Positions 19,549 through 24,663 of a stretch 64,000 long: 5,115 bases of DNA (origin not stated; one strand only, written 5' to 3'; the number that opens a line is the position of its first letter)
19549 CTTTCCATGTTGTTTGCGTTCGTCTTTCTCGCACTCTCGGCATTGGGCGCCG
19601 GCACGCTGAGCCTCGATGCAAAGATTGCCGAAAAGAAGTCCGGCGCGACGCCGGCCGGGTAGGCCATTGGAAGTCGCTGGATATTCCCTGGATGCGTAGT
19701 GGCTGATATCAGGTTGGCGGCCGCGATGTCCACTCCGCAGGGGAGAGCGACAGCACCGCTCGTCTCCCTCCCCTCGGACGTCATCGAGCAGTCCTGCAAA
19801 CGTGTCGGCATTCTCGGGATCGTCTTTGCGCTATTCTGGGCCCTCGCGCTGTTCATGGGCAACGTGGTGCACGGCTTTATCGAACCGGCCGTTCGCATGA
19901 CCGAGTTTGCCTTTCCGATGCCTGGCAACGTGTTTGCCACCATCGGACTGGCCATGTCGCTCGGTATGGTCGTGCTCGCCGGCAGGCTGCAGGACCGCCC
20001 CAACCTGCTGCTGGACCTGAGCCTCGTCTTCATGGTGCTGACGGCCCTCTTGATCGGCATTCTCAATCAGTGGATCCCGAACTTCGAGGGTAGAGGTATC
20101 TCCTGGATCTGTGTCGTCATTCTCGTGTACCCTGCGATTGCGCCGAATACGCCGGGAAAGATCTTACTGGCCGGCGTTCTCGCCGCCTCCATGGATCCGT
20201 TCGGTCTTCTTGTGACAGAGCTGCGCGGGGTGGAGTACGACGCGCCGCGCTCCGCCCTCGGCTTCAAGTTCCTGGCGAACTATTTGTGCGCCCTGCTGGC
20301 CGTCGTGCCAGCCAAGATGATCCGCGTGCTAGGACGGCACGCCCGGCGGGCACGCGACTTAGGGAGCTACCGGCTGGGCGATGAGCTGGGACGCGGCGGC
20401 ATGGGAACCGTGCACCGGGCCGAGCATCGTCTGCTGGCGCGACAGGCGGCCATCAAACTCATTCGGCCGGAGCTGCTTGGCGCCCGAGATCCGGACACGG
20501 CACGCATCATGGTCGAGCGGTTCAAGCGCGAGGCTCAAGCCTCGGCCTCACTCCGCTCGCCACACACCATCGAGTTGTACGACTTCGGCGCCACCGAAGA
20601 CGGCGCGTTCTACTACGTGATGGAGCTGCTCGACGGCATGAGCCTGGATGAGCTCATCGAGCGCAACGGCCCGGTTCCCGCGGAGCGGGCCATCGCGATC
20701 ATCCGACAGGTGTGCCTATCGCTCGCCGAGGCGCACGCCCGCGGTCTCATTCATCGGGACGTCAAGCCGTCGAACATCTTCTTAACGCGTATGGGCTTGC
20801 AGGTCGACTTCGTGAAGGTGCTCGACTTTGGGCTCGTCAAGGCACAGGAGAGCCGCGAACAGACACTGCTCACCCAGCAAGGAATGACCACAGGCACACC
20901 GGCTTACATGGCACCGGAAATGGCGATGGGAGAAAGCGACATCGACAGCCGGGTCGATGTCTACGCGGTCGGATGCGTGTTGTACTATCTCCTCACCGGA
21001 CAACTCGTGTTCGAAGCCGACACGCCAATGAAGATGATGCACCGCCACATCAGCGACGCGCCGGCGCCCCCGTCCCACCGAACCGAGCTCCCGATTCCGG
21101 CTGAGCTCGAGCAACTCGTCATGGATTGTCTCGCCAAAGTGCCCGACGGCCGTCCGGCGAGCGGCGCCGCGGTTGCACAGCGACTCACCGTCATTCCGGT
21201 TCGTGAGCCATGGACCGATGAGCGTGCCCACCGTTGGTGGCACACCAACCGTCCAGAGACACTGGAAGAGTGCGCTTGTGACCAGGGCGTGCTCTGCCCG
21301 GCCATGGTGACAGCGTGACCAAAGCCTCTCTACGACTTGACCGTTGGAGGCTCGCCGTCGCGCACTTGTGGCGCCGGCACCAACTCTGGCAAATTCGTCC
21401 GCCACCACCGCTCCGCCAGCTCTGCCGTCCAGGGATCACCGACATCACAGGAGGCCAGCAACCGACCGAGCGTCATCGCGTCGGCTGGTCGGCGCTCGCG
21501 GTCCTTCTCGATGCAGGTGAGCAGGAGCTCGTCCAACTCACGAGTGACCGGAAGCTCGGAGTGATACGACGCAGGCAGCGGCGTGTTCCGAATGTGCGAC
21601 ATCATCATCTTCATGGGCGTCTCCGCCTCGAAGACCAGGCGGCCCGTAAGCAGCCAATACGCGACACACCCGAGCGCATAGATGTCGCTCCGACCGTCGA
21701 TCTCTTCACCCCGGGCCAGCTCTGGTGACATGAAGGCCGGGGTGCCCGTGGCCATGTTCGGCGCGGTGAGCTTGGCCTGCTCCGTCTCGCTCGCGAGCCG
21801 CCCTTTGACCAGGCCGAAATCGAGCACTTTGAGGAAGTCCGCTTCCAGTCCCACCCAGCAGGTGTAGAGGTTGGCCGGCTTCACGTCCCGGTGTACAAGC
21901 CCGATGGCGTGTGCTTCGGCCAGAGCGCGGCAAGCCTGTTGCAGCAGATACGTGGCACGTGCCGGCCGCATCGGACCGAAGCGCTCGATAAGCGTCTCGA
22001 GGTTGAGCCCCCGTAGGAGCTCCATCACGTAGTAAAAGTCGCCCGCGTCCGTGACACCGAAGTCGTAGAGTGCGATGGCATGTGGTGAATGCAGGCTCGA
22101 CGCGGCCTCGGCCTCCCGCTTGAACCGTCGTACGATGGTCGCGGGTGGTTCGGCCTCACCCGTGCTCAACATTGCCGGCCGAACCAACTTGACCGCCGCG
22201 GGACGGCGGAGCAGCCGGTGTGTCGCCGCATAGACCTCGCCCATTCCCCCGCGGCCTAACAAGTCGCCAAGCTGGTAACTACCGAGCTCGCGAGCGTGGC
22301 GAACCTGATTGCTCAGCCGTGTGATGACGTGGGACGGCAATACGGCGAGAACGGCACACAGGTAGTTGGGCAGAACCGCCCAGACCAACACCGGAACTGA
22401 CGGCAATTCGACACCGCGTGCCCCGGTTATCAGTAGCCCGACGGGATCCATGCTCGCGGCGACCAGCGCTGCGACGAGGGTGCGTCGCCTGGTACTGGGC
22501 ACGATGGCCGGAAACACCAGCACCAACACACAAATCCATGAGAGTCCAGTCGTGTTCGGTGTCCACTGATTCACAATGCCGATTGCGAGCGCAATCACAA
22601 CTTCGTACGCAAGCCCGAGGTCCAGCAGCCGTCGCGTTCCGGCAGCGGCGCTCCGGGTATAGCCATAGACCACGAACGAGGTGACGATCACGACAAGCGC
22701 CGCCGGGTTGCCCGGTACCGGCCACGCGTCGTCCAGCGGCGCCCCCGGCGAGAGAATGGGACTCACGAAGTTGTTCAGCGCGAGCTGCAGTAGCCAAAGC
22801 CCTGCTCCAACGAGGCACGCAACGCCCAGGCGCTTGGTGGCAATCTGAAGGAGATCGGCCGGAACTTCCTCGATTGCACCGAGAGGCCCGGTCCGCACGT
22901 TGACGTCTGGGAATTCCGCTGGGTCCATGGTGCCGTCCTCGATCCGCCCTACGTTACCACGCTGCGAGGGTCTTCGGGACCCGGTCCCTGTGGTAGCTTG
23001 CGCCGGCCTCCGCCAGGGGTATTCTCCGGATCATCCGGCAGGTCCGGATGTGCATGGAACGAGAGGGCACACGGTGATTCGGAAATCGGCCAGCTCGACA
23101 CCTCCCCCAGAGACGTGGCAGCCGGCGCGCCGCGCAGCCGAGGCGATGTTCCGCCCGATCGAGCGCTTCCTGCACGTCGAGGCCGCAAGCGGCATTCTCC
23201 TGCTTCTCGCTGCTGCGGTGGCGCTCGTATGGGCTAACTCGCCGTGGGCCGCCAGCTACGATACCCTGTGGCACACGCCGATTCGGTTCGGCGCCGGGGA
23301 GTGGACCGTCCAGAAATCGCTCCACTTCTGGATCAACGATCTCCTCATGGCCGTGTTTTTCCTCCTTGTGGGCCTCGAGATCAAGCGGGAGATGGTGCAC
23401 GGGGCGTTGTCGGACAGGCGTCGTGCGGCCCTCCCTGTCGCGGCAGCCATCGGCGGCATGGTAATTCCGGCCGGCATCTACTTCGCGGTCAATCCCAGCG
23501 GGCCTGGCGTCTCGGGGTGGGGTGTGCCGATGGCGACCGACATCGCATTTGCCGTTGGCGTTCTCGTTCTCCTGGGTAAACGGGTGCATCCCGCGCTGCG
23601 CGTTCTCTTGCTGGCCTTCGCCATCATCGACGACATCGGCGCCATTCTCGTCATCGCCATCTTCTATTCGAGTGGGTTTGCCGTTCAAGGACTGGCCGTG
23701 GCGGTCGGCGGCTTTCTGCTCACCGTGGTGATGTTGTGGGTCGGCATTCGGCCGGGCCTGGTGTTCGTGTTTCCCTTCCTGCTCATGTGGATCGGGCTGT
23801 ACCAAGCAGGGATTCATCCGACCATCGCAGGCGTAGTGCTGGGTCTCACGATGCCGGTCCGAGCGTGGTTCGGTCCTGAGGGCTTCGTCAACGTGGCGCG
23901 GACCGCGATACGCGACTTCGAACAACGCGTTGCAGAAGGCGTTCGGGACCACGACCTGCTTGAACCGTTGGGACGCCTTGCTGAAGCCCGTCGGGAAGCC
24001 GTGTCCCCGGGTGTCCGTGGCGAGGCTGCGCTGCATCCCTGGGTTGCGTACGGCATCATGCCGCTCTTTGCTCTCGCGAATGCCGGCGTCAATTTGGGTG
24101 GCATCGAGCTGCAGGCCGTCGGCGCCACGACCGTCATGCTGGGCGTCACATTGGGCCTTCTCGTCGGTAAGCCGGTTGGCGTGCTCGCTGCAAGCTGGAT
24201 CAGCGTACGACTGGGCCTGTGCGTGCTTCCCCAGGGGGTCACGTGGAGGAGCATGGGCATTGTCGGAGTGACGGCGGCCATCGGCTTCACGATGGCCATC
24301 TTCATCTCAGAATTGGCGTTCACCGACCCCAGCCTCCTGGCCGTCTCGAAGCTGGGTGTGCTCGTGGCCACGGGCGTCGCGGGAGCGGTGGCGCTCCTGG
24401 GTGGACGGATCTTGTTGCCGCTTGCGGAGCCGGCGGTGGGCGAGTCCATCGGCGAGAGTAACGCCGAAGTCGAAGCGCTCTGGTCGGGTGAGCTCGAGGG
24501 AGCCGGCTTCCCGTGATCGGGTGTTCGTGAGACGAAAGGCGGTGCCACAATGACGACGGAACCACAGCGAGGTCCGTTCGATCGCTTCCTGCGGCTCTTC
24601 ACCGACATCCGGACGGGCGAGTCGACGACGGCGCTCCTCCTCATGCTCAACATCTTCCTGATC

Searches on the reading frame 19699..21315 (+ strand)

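Call 40: search_protein_families(library=pfam, proteins=[window:19699-21315:+], max_evalue=0.0001)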
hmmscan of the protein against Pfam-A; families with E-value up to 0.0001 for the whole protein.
window:19699-21315:+ (539 aa): 3 families
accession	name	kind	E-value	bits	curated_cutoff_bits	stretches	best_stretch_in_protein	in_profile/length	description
PF00069.31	Pkinase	-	3.2e-46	158.3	31.7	1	224-492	1-258/263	Protein kinase domain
PF07714.23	PK_Tyr_Ser-Thr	-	6.6e-26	91.6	23.1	1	226-487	3-250/258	Protein tyrosine and serine/threonine kinase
PF03109.22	ABC1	-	1.1e-05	25.1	22.9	0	307-391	146-225/244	ABC1 atypical kinase-like domain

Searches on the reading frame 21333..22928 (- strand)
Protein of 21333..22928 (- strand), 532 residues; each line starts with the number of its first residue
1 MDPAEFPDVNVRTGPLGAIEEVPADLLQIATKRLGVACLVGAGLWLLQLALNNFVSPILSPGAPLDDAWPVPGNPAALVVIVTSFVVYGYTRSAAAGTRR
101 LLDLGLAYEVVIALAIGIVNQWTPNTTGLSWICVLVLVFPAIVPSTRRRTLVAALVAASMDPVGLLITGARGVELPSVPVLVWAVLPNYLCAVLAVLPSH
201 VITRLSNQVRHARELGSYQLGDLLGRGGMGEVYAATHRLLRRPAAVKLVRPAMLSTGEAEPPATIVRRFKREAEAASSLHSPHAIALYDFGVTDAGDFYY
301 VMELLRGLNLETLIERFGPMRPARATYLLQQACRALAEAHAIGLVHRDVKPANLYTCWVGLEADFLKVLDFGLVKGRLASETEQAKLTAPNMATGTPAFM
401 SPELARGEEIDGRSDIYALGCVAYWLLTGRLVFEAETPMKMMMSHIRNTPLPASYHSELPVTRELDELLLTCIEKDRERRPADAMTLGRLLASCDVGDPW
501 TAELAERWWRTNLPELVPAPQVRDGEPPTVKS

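Call 8: search_protein_families(library=pfam, proteins=[window:21333-22928:-], max_evalue=0.001)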
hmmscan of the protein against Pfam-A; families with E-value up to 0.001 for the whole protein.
window:21333-22928:- (532 aa): 2 families
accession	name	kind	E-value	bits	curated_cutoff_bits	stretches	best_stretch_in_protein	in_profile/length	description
PF00069.31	Pkinase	-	2.7e-37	129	31.7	1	218-482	1-253/263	Protein kinase domain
PF07714.23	PK_Tyr_Ser-Thr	-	3.6e-19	69.5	23.1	1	220-482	3-250/258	Protein tyrosine and serine/threonine kinase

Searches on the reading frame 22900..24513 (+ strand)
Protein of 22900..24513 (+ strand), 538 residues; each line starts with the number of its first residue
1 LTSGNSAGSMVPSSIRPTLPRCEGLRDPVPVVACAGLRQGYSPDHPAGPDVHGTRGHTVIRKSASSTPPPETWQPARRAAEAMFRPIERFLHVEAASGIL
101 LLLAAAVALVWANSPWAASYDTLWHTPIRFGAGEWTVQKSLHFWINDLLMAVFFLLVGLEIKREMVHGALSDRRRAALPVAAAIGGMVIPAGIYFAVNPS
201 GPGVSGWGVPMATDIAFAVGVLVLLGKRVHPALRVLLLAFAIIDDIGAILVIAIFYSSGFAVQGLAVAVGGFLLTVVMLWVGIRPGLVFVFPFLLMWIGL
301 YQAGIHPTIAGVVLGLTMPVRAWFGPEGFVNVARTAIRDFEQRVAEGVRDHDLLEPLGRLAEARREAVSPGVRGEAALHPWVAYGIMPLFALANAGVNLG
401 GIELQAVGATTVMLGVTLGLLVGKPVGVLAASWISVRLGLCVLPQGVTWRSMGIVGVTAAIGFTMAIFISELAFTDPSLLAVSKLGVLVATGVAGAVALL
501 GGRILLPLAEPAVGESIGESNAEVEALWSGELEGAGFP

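Call 8: search_protein_families(library=pfam, proteins=[window:22900-24513:+], max_evalue=0.001)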
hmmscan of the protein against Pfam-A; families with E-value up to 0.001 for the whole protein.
window:22900-24513:+ (538 aa): 1 family
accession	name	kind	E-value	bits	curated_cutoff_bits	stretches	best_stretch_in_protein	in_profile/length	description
PF06965.17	Na_H_antiport_1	-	4.7e-136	454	23.5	1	89-499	2-371/374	Na+/H+ antiporter 1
